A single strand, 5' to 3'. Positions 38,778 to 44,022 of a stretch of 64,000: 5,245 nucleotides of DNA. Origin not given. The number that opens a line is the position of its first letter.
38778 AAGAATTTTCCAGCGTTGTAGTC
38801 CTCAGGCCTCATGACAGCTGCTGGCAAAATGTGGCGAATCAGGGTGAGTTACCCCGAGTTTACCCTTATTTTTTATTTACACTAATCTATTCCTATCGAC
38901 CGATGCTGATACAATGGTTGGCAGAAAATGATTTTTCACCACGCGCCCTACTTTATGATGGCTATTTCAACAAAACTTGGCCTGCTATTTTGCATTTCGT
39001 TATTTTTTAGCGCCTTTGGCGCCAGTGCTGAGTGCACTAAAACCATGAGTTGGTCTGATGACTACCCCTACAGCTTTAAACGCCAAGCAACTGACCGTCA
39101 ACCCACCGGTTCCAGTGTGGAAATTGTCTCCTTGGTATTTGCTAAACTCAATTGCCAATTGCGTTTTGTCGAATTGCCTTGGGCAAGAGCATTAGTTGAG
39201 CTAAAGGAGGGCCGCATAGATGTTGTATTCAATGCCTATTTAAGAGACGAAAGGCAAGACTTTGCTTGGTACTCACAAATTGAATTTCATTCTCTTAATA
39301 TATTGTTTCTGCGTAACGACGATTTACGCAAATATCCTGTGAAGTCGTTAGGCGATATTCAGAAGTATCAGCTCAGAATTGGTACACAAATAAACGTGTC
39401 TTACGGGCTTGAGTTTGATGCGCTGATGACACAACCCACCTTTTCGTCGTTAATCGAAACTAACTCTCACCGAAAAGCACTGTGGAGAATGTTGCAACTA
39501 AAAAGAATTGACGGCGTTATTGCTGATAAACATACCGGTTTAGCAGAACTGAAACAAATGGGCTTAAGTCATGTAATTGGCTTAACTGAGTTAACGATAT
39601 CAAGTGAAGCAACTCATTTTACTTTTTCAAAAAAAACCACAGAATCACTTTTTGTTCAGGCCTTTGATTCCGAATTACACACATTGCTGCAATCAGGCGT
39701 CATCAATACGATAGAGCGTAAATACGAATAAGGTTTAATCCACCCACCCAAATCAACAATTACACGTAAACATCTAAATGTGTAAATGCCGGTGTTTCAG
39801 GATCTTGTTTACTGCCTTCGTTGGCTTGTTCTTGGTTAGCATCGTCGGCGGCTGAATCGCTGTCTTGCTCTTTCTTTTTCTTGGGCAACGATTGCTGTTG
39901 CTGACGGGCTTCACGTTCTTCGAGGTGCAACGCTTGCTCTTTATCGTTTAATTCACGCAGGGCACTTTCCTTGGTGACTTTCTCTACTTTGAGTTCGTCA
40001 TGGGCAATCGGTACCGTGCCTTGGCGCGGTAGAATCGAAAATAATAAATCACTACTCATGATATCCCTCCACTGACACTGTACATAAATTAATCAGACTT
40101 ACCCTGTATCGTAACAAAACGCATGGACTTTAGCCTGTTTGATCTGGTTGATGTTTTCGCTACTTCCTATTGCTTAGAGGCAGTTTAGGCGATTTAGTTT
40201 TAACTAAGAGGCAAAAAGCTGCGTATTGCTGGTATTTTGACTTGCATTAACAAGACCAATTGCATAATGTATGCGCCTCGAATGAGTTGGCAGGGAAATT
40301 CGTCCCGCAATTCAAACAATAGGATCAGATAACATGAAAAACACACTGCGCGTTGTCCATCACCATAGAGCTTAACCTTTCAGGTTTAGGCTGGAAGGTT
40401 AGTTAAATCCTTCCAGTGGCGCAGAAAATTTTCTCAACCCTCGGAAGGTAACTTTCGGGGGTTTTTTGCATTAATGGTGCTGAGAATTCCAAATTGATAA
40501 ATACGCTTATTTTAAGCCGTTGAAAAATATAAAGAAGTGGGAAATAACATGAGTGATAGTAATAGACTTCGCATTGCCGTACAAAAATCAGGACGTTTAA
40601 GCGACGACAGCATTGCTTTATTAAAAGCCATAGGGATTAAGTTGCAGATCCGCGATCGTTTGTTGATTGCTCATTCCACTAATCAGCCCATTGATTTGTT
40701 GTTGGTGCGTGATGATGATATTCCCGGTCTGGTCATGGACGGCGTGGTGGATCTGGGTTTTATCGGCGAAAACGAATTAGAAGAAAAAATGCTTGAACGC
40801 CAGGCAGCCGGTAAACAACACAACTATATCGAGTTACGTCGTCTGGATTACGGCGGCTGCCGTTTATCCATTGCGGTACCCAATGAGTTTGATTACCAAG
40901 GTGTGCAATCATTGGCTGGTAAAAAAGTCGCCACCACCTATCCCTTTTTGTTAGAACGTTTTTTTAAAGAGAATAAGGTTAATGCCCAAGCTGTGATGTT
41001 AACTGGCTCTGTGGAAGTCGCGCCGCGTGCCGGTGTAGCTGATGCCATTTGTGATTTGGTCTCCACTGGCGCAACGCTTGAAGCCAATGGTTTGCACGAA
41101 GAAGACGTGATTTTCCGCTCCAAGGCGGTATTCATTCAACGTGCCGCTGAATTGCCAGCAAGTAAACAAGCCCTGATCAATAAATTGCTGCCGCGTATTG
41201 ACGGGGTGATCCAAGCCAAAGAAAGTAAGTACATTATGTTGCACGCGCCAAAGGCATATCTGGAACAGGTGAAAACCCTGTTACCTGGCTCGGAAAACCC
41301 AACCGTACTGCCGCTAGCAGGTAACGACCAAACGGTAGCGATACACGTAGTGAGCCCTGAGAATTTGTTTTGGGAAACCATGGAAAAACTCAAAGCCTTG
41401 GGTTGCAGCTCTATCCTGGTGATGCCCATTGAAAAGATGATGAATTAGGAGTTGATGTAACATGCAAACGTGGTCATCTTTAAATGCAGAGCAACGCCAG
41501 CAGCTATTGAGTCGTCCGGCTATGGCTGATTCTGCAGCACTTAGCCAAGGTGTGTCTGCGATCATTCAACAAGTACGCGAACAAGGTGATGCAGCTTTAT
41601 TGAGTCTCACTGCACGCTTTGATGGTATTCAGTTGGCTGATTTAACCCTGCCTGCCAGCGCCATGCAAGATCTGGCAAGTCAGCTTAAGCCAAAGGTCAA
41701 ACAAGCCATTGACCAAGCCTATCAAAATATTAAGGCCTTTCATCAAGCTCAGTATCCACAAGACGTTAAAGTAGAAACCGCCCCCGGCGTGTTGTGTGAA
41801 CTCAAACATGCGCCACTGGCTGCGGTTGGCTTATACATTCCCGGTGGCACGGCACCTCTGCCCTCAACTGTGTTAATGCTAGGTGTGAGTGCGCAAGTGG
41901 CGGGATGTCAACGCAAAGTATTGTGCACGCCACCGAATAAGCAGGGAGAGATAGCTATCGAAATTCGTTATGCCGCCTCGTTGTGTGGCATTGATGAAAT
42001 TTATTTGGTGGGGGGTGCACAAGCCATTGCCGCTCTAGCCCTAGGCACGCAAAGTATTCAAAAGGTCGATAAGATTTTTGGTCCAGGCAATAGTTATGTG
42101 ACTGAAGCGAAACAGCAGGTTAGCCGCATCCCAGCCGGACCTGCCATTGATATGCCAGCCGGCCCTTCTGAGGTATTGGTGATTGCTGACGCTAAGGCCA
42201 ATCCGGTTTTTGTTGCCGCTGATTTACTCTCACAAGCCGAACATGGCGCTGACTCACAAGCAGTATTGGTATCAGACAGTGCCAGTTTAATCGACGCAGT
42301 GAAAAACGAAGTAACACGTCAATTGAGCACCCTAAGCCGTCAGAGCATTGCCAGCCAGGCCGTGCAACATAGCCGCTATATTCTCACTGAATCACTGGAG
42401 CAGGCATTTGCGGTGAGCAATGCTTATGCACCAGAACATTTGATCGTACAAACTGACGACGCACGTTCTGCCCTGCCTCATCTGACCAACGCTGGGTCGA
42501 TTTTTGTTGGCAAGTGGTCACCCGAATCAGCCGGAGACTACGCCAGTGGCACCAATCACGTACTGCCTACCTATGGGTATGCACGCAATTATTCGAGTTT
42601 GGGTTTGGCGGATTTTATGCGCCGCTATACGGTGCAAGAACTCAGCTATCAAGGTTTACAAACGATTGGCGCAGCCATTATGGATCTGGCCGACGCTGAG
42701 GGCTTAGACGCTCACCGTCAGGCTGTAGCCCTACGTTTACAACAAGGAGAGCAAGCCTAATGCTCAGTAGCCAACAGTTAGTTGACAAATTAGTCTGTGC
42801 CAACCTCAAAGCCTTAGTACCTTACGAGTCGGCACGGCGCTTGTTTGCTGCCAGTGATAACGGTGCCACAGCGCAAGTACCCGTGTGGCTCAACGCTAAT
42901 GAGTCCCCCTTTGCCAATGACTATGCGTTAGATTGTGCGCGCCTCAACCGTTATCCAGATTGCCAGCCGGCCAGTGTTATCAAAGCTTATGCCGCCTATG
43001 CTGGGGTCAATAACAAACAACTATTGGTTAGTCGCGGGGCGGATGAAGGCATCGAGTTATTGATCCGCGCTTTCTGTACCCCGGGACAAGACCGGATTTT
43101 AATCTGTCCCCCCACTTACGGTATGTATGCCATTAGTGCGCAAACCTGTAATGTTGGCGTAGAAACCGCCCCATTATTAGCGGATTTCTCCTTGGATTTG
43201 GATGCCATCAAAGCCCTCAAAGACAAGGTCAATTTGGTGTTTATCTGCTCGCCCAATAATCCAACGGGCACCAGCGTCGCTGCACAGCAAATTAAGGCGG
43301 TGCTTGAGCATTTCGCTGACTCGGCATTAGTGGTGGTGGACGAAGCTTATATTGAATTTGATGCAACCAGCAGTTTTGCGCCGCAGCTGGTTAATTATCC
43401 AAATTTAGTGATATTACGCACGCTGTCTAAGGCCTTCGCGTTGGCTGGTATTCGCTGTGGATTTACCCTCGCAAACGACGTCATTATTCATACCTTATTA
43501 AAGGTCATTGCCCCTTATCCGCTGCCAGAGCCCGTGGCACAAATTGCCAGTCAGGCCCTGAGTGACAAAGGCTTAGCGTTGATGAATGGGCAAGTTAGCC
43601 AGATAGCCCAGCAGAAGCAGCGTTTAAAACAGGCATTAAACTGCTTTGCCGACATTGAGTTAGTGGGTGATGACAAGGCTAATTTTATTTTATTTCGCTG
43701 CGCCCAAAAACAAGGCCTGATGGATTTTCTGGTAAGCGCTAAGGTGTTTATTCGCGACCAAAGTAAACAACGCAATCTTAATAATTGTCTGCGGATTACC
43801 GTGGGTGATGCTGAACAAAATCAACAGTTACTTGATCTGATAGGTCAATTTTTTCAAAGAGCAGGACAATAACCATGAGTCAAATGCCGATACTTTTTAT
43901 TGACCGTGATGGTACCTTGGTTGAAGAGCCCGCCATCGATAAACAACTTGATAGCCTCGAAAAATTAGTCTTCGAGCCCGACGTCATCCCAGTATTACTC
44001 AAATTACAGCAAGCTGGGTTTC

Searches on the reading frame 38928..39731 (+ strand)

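Call 47: search_protein_families(library=pfam, proteins=[window:38928-39731:+], max_evalue=0.00001)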
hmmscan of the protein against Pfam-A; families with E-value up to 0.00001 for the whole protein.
window:38928-39731:+ (267 aa): 1 family
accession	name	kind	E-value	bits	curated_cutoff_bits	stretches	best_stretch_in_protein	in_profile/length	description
PF00497.25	SBP_bac_3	-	8.8e-15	55.1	26.4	1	44-266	8-129/132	Bacterial extracellular solute-binding proteins, family 3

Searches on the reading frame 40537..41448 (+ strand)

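Call 47: search_protein_families(library=pfam, proteins=[window:40537-41448:+], max_evalue=0.00001)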
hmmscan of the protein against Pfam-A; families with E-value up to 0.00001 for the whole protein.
window:40537-41448:+ (303 aa): 2 families
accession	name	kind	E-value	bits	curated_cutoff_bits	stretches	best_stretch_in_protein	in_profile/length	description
PF01634.23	HisG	-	2.6e-47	161.1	25.5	1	58-222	1-157/158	ATP phosphoribosyltransferase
PF08029.16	HisG_C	-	8.4e-24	83.9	23.5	1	227-300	1-73/73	HisG, C-terminal domain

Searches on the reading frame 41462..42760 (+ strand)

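Call 47: search_protein_families(library=pfam, proteins=[window:41462-42760:+], max_evalue=0.00001)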
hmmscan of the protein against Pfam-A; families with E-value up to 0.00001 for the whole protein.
window:41462-42760:+ (432 aa): 1 family
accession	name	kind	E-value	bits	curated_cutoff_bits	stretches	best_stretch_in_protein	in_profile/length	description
PF00815.25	Histidinol_dh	-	3.9e-164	547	27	1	22-426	6-411/411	Histidinol dehydrogenase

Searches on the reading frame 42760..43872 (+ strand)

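Call 47: search_protein_families(library=pfam, proteins=[window:42760-43872:+], max_evalue=0.00001)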
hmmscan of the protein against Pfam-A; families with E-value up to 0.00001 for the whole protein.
window:42760-43872:+ (370 aa): 1 family
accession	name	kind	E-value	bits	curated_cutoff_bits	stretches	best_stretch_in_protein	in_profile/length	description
PF00155.27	Aminotran_1_2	-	3.6e-61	207.8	19.7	1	36-360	16-360/361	Aminotransferase class I and II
